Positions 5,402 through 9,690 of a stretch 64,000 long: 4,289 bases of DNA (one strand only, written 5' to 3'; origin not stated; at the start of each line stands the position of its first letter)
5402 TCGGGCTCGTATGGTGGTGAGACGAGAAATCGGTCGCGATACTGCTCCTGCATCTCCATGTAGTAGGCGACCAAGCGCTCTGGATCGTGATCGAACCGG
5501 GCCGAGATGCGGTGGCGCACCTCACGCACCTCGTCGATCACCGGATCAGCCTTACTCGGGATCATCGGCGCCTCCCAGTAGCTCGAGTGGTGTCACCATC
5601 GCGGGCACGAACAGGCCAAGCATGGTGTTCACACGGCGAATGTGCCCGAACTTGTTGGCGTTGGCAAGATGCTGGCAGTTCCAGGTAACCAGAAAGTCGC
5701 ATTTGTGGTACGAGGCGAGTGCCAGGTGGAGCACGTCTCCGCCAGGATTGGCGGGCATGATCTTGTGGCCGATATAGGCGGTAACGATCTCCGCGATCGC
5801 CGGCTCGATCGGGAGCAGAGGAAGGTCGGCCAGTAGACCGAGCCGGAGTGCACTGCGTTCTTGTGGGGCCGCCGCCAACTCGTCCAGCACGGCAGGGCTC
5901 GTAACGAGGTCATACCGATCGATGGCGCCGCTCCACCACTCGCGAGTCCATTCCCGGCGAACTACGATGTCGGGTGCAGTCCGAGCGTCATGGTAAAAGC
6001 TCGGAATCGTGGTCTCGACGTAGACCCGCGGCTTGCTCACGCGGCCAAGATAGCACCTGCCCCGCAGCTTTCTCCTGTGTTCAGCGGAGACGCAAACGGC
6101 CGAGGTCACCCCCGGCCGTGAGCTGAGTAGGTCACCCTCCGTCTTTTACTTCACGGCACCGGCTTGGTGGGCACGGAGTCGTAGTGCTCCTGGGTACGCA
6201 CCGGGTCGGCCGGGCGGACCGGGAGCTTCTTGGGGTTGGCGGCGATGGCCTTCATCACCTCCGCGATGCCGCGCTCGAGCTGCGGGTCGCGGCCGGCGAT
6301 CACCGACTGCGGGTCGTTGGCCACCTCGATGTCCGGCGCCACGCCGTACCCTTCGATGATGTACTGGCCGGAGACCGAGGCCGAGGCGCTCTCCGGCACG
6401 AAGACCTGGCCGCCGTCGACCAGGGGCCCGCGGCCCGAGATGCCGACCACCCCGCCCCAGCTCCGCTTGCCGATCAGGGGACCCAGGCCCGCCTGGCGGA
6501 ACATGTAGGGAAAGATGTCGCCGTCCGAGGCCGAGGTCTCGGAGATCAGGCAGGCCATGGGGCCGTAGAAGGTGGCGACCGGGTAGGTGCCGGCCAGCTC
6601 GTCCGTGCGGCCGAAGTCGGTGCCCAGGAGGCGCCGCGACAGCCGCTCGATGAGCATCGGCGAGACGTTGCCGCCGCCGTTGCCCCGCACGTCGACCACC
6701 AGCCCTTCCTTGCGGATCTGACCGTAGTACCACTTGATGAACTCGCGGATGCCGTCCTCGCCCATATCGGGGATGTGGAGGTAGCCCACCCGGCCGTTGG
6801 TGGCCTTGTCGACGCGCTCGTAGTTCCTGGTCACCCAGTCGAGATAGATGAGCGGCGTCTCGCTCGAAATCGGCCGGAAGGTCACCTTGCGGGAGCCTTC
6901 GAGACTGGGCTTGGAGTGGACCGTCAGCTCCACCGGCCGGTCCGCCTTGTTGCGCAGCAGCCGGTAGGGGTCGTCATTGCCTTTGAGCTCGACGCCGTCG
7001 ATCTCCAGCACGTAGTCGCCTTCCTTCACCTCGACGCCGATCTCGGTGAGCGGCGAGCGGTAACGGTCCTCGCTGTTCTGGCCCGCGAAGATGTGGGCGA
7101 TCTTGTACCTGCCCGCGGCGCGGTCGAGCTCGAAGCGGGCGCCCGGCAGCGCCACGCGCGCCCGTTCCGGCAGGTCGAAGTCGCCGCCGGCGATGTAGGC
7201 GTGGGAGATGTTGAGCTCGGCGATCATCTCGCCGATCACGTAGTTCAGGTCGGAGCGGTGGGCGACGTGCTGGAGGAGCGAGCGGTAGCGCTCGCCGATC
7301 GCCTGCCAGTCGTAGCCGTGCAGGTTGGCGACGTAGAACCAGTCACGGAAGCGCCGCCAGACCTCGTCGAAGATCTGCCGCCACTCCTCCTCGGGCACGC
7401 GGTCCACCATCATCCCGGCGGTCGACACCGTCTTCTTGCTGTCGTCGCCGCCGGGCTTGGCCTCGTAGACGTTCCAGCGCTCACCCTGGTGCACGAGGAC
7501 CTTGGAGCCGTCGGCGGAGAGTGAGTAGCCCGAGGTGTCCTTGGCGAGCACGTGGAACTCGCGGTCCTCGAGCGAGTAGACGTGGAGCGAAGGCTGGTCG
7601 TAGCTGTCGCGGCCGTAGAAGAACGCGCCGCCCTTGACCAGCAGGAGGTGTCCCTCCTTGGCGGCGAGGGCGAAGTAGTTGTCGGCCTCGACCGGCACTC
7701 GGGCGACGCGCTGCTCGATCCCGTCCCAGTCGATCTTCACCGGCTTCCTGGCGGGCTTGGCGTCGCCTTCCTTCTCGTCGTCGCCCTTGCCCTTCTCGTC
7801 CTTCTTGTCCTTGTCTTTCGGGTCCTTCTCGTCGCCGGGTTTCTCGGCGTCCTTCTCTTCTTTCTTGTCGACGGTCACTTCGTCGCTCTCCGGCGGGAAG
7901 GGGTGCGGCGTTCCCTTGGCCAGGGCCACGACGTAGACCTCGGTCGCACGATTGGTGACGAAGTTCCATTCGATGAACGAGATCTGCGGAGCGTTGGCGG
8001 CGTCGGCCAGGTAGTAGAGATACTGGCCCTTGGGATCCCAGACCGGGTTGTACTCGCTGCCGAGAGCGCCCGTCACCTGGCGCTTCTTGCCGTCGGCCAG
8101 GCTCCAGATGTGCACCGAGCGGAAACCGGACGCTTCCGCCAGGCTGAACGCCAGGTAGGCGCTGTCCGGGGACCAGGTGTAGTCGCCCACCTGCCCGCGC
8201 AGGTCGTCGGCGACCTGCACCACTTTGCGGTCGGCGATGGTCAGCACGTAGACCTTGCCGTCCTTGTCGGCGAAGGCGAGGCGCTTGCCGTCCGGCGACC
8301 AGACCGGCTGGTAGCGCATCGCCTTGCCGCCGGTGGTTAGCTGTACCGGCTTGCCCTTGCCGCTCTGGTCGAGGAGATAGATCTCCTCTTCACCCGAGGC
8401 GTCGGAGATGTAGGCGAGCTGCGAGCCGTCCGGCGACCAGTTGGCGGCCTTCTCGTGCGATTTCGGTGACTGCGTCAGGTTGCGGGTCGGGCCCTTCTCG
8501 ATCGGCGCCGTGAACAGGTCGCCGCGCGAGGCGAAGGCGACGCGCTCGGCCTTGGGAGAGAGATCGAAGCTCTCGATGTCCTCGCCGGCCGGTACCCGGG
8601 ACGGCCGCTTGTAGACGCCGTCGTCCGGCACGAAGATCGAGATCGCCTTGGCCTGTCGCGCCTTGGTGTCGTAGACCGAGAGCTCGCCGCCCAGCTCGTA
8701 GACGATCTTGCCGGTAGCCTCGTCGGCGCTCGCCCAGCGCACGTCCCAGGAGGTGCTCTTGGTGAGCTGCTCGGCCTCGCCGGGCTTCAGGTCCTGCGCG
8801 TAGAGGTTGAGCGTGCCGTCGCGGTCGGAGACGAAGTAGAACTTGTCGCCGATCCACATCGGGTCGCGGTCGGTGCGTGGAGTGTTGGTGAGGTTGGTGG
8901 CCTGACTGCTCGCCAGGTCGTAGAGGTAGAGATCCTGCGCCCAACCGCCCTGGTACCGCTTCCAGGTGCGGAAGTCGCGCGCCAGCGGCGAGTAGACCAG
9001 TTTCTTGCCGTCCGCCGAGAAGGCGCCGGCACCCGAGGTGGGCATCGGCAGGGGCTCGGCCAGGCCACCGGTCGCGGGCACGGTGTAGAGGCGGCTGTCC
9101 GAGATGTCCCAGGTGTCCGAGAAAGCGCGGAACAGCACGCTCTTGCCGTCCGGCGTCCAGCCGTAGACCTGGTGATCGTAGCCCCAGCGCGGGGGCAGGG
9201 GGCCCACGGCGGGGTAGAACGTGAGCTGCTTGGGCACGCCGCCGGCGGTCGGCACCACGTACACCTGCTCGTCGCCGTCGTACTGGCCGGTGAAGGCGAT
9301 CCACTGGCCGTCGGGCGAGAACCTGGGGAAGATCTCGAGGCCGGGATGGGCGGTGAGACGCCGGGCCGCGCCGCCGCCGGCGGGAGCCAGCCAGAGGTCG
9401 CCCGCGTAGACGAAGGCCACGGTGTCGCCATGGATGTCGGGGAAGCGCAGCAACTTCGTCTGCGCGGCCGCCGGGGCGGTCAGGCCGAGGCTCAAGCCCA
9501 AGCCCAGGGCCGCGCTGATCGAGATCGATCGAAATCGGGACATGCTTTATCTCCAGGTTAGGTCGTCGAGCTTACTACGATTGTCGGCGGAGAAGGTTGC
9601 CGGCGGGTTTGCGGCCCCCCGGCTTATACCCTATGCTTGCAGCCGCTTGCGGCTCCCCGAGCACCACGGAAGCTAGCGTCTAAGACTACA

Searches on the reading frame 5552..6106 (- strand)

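Call 80: search_protein_families(library=pfam, proteins=[window:5552-6106:-], max_evalue=0.001)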
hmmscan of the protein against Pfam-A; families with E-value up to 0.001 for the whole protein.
window:5552-6106:- (184 aa): 1 family
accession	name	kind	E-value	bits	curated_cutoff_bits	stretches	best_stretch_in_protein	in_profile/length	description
PF01850.27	PIN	-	3.7e-05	24.7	23.6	1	50-141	17-109/120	PIN domain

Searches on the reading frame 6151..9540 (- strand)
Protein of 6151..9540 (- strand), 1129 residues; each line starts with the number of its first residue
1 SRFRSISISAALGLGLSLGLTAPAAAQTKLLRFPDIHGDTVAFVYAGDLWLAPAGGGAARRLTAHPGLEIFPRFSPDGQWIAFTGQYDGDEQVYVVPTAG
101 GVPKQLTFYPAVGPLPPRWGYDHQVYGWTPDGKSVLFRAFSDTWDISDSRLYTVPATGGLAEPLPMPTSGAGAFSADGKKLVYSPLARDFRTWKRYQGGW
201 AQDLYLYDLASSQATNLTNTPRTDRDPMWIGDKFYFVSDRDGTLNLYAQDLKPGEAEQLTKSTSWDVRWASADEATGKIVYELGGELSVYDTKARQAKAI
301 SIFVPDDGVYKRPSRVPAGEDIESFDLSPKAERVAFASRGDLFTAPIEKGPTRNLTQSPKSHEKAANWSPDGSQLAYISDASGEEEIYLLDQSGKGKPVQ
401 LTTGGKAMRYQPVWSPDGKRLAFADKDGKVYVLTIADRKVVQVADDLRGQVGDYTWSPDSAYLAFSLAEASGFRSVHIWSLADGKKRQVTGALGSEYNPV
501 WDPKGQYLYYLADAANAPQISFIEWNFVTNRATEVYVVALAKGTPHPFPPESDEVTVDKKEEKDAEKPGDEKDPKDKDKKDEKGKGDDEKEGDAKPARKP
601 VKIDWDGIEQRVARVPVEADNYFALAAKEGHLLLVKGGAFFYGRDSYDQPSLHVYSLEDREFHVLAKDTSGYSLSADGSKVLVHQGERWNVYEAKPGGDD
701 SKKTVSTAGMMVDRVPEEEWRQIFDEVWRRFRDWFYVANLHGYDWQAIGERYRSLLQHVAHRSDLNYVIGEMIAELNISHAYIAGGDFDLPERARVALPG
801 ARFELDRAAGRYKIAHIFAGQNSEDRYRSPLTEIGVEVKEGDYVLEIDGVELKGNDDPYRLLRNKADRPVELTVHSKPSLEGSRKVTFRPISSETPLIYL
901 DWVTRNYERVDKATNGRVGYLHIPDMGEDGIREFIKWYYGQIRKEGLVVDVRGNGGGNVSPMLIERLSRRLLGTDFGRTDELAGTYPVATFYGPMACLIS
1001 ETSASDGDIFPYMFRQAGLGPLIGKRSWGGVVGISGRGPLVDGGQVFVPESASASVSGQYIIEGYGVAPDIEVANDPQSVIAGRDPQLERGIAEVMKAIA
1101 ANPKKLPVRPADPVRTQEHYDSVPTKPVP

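Call 80: search_protein_families(library=pfam, proteins=[window:6151-9540:-], max_evalue=0.001)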
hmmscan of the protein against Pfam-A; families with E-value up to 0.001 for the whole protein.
window:6151-9540:- (1129 aa): 13 families
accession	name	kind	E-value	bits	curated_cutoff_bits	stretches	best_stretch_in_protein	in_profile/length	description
PF07676.18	PD40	-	4.2e-32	109.8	20.9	1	60-94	2-37/38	WD40-like Beta Propeller Repeat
PF03572.23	Peptidase_S41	-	1.2e-25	90.4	24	1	917-1073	1-165/165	Peptidase family S41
PF14684.11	Tricorn_C1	-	8e-23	80.6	24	1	716-774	1-59/59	Tricorn protease C1 domain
PF14685.13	PDZ_Tricorn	-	2.1e-21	76.2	25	1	800-886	4-86/88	Tricorn protease PDZ domain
PF00930.27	DPPIV_N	-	1.3e-17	64.1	22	0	359-409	41-86/354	Dipeptidyl peptidase IV (DPP IV) N-terminal region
PF25174.1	Beta-prop_THOC3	-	1.7e-10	40.8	305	1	414-512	10-107/272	THOC3 beta-propeller domain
PF23414.1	Beta-prop_EML_2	-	3.6e-06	27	90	1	414-470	47-103/266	Echinoderm microtubule-associated protein second beta-propeller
PF23775.1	Beta-prop_RIG_2nd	-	0.00019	21.4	80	0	413-442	44-73/278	RIG second beta-propeller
PF24814.1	WD40_Prp19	-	0.00026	20.6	320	0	412-510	141-237/281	Prp19 WD40 domain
PF24817.1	WD40_WDHD1_1st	-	0.0003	20.5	109.9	1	364-466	182-283/291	WDHD1 first WD40 domain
PF00400.38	WD40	-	0.00032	21.6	27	0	74-89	19-33/39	WD domain, G-beta repeat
PF02897.21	Peptidase_S9_N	-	0.00063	19.1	24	0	450-512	125-188/414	Prolyl oligopeptidase, N-terminal beta-propeller domain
PF24807.1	WD40_CDC20-Fz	-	0.0008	19.2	200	0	332-482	21-165/292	CDC20/Fizzy WD40 domain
